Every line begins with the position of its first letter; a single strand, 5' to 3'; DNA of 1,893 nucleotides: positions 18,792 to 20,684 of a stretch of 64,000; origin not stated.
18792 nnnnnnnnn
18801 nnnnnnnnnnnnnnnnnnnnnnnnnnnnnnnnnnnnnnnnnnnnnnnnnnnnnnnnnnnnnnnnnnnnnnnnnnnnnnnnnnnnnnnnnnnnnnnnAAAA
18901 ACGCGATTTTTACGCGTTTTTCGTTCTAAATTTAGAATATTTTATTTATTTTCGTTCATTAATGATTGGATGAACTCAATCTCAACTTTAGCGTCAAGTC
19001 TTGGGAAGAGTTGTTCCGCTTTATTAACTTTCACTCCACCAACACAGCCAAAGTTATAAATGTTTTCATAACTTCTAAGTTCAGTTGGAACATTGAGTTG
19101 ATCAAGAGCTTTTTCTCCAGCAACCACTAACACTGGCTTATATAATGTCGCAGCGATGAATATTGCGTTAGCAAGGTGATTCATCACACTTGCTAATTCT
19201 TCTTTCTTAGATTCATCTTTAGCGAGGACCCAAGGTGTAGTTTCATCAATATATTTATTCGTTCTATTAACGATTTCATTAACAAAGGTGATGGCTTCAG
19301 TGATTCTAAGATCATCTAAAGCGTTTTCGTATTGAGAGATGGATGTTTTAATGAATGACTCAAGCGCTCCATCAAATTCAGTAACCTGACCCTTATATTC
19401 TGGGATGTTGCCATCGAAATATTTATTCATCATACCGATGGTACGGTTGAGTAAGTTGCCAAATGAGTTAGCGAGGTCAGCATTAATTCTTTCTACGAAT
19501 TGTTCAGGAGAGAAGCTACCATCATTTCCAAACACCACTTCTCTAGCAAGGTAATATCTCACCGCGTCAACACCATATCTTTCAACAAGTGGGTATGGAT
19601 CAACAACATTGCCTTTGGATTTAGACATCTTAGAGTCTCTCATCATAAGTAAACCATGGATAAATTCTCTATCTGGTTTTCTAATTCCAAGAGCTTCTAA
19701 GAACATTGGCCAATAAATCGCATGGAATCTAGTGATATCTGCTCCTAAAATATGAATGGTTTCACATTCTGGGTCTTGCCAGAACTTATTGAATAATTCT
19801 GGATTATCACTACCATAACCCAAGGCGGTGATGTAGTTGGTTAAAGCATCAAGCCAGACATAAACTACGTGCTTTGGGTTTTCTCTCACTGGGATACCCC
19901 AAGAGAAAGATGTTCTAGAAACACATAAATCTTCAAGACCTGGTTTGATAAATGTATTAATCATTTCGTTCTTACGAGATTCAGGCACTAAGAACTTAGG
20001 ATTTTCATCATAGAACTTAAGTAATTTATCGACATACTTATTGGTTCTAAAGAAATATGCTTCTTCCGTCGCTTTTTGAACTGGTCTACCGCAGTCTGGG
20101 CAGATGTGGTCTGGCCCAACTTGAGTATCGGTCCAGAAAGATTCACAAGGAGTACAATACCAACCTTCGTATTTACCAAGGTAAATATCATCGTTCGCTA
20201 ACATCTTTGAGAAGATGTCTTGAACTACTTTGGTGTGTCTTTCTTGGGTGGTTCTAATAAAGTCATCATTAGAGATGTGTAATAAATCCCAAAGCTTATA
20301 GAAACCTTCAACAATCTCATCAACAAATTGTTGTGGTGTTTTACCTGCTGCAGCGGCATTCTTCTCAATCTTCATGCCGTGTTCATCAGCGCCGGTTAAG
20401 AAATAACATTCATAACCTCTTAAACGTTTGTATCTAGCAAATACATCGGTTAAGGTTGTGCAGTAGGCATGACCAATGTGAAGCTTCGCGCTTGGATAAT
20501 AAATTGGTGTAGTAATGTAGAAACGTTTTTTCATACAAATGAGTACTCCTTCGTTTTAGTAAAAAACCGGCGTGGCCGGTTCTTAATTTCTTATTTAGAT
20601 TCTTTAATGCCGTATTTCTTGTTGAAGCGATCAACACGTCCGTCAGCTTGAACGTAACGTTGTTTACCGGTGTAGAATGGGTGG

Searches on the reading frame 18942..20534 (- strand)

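Call 57: search_protein_families(library=pfam, proteins=[window:18942-20534:-])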
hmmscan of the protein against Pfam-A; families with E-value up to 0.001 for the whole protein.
window:18942-20534:- (530 aa): 4 families
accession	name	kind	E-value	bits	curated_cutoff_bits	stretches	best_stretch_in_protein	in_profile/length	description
PF09334.17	tRNA-synt_1g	-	9e-115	384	20.1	1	6-365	2-390/391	tRNA synthetases class I (M)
PF00133.28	tRNA-synt_1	-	3.5e-28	98.9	22.7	2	222-332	297-404/414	tRNA synthetases class I (I, L, M and V)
PF01406.26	tRNA-synt_1e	-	4.4e-12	46.4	27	1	17-115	22-119/301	tRNA synthetases class I (C) catalytic domain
PF19303.5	Anticodon_3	-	3.4e-07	30.7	23.5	1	382-483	5-104/152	Anticodon binding domain of methionyl tRNA ligase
